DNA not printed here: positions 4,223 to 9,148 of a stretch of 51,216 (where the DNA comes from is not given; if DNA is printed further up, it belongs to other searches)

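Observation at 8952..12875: Second giant protein made of the same repeat, inserted between virB9 and virB10 and translationally coupled to virB9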

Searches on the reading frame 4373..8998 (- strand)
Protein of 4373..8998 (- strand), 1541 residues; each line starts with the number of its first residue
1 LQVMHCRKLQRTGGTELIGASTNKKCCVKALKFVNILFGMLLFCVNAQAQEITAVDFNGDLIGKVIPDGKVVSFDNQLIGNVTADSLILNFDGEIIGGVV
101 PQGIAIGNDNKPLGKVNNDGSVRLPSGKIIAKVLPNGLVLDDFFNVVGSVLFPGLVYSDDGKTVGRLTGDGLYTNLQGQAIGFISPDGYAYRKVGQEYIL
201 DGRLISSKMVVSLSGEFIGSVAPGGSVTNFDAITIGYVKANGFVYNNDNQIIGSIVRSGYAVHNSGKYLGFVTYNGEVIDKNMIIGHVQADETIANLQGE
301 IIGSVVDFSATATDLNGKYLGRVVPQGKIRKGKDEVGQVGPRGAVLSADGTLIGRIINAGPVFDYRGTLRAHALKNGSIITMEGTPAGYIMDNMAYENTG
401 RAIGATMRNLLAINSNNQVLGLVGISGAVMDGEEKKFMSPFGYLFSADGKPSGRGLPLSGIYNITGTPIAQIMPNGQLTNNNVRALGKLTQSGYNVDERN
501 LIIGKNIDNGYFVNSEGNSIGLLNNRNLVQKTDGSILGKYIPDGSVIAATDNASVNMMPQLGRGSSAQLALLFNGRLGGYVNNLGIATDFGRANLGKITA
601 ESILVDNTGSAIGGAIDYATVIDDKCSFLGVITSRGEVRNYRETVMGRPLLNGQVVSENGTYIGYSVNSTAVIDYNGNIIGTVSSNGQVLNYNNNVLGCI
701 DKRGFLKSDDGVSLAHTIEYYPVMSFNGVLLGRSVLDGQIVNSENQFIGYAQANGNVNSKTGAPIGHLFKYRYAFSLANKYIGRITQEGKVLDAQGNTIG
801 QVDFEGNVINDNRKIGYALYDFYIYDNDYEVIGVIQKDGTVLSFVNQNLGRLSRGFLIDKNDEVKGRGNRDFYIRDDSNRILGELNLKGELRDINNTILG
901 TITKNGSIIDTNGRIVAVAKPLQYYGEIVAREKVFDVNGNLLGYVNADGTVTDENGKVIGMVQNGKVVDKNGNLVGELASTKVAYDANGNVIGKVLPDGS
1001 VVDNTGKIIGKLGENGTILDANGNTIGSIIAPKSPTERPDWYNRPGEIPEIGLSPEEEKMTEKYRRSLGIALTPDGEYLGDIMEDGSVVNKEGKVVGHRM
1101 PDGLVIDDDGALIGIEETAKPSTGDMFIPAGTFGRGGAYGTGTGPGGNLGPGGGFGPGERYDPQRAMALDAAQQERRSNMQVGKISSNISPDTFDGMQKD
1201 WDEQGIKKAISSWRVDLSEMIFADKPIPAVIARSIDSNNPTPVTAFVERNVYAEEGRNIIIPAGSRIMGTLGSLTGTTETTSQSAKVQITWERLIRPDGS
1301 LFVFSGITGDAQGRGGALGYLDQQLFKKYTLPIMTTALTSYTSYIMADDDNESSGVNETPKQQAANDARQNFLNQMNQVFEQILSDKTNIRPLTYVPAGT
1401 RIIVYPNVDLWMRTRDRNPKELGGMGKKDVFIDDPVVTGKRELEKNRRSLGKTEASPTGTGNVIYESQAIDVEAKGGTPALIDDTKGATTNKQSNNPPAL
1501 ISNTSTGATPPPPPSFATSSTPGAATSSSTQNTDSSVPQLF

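Call 6: search_protein_families(library=pfam, proteins=[window:4373-8998:-], max_evalue=0.01)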
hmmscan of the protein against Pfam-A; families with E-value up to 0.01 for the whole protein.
window:4373-8998:- (1541 aa): 5 families
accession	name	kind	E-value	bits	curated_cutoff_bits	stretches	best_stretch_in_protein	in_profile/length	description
PF21785.3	Bflower_2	-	4e-61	204.2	38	6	934-1012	20-96/112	5-fold beta-flower protein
PF03743.19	TrbI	-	1.7e-33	116.5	35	1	1221-1411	2-187/188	Bacterial conjugation TrbI-like protein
PF21784.3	Bflower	-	2.1e-24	86.5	25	2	933-993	2-61/116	4-fold beta flower protein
PF12396.14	DUF3659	-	2e-19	69.6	24.8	1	963-1011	10-54/61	Protein of unknown function (DUF3659)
PF05593.20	RHS_repeat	-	9.4e-05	23.2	22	0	969-1000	2-37/38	RHS Repeat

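Call 73: search_protein_families(library=ncbifam, proteins=[window:4373-8950:-], max_evalue=0.01)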
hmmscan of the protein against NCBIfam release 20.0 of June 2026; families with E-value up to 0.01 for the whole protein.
window:4373-8950:- (1525 aa): 4 families
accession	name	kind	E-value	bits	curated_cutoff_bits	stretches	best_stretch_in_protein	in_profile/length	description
NF038092.1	T4SS_ComB10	equivalog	3.2e-31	108.4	300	1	1193-1398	12-213/225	DNA type IV secretion system protein ComB10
NF038091.1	T4SS_VirB10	equivalog_domain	7.2e-27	94.2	220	1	1204-1395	10-190/197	type IV secretion system protein VirB10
NF010405.0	PRK13831.1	subfamily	3.3e-14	52.6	386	1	1211-1389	251-420/433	IncP-type conjugal transfer protein TrbI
TIGR01643.1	YD_repeat_2x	repeat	3.9e-08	33.5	15.8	0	964-985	17-38/42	YD repeat-containing protein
